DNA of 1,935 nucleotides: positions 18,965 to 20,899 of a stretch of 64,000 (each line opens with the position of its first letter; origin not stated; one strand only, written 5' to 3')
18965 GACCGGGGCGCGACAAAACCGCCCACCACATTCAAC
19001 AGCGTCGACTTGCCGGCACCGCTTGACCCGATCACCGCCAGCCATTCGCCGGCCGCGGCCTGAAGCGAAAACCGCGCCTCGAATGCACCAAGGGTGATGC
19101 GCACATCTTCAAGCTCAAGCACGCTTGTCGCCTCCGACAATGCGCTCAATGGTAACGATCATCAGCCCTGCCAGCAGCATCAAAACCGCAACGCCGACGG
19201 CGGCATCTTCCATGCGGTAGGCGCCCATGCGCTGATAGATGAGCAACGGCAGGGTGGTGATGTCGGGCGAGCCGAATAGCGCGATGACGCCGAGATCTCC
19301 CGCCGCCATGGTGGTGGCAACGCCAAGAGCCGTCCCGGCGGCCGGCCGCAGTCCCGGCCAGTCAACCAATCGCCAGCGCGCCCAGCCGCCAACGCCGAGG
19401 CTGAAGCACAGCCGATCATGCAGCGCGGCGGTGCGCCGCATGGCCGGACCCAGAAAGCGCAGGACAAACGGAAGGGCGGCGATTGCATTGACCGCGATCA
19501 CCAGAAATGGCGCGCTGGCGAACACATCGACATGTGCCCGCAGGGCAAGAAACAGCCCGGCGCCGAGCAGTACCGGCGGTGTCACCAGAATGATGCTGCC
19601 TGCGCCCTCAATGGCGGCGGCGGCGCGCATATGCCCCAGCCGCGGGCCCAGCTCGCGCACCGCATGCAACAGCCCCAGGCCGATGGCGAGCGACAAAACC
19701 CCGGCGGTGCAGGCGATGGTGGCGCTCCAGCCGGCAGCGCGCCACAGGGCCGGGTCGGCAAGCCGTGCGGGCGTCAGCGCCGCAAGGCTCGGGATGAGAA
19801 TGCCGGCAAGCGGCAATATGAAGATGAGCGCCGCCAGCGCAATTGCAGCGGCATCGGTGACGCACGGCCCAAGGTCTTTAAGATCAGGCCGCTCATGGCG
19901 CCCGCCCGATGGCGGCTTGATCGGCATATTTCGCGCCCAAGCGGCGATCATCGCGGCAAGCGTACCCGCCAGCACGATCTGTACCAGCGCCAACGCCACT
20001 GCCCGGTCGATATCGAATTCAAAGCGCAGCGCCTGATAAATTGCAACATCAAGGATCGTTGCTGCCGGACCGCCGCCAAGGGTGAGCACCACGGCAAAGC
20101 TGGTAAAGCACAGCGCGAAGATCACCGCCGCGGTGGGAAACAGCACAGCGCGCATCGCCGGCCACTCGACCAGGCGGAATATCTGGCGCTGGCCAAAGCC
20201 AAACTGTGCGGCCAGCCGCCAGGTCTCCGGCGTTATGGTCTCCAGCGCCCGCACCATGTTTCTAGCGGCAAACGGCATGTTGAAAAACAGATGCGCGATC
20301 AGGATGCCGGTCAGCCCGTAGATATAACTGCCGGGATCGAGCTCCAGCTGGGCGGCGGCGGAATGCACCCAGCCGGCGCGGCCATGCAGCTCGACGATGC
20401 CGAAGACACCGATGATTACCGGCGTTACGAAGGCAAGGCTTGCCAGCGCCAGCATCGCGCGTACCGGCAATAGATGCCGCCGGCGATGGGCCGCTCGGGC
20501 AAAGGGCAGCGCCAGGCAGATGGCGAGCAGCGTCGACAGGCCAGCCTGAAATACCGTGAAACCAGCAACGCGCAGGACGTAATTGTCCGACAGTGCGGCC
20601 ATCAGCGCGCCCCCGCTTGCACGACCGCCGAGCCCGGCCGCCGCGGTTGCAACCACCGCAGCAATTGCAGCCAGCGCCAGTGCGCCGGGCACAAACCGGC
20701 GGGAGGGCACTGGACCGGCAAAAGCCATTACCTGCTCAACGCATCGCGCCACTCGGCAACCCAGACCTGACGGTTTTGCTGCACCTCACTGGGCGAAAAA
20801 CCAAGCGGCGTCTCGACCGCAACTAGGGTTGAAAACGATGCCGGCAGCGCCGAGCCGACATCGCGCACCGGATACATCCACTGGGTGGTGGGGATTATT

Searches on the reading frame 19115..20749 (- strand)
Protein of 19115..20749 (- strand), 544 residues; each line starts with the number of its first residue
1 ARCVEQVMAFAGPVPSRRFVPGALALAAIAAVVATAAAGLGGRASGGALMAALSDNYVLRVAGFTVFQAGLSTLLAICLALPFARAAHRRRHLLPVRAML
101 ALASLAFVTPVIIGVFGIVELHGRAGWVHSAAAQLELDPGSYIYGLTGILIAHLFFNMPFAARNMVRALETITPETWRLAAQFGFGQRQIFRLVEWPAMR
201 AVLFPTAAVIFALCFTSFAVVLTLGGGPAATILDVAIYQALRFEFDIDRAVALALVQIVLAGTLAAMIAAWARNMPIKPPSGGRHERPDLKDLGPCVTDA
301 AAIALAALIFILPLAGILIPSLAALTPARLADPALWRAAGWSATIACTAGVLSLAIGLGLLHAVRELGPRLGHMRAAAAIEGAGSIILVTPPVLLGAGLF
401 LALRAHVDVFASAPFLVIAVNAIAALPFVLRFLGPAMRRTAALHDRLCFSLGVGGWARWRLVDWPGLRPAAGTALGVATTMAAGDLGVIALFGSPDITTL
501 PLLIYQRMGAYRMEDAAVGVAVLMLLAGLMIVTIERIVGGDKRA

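Call 48: search_protein_families(library=ncbifam, proteins=[window:19115-20749:-], max_evalue=0.00001)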
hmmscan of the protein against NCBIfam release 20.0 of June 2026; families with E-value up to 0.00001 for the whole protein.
window:19115-20749:- (544 aa): 18 families
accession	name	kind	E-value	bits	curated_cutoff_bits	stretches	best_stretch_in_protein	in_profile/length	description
NF006955.0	PRK09433.2-3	equivalog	4e-130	435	801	1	19-532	11-527/543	thiamine/thiamine pyrophosphate ABC transporter permease ThiP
NF006951.0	PRK09433.1-2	equivalog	8.2e-124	414.1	788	1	15-542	9-533/535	thiamine/thiamine pyrophosphate ABC transporter permease ThiP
NF006952.0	PRK09433.1-3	equivalog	1.3e-121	407.1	679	1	25-536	21-529/534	thiamine/thiamine pyrophosphate ABC transporter permease ThiP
NF006954.0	PRK09433.1-5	equivalog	4.1e-120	402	821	1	22-538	8-522/530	thiamine/thiamine pyrophosphate ABC transporter permease ThiP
TIGR01253.1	thiP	equivalog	2.1e-119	399.9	395.1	1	17-533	4-518/519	thiamine/thiamine pyrophosphate ABC transporter permease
NF006953.0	PRK09433.1-4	equivalog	1.8e-108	363.8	970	1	13-541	7-532/536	thiamine/thiamine pyrophosphate ABC transporter permease ThiP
NF006956.0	PRK09433.2-5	equivalog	4.1e-103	345.8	984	1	15-534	14-530/543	thiamine/thiamine pyrophosphate ABC transporter permease ThiP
TIGR02141.1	modB_ABC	equivalog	2e-22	79.8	182.6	1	67-271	5-205/208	molybdate ABC transporter permease subunit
TIGR01581.1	Mo_ABC_porter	hypoth_equivalog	2.9e-19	69.4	210.3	1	52-262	13-220/225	ABC transporter permease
TIGR00969.1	3a0106s02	subfamily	5.2e-18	65.5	240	2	65-259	70-257/272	sulfate ABC transporter permease subunit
TIGR03262.1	PhnU2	equivalog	1.9e-17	63.2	593.25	1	28-272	21-256/546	putative 2-aminoethylphosphonate ABC transporter permease subunit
TIGR02139.1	permease_CysT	equivalog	2.6e-16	60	246.1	2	49-270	39-257/265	sulfate ABC transporter permease subunit CysT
NF011624.0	PRK15050.1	equivalog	5.7e-15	55.2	247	1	32-266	46-280/297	2-aminoethylphosphonate ABC transporter permease subunit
TIGR02140.1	permease_CysW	equivalog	1.9e-13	50.5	329.1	2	70-226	61-209/261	sulfate ABC transporter permease subunit CysW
TIGR03226.1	PhnU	equivalog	7.1e-13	48.7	283.45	1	110-268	140-300/311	2-aminoethylphosphonate ABC transporter permease subunit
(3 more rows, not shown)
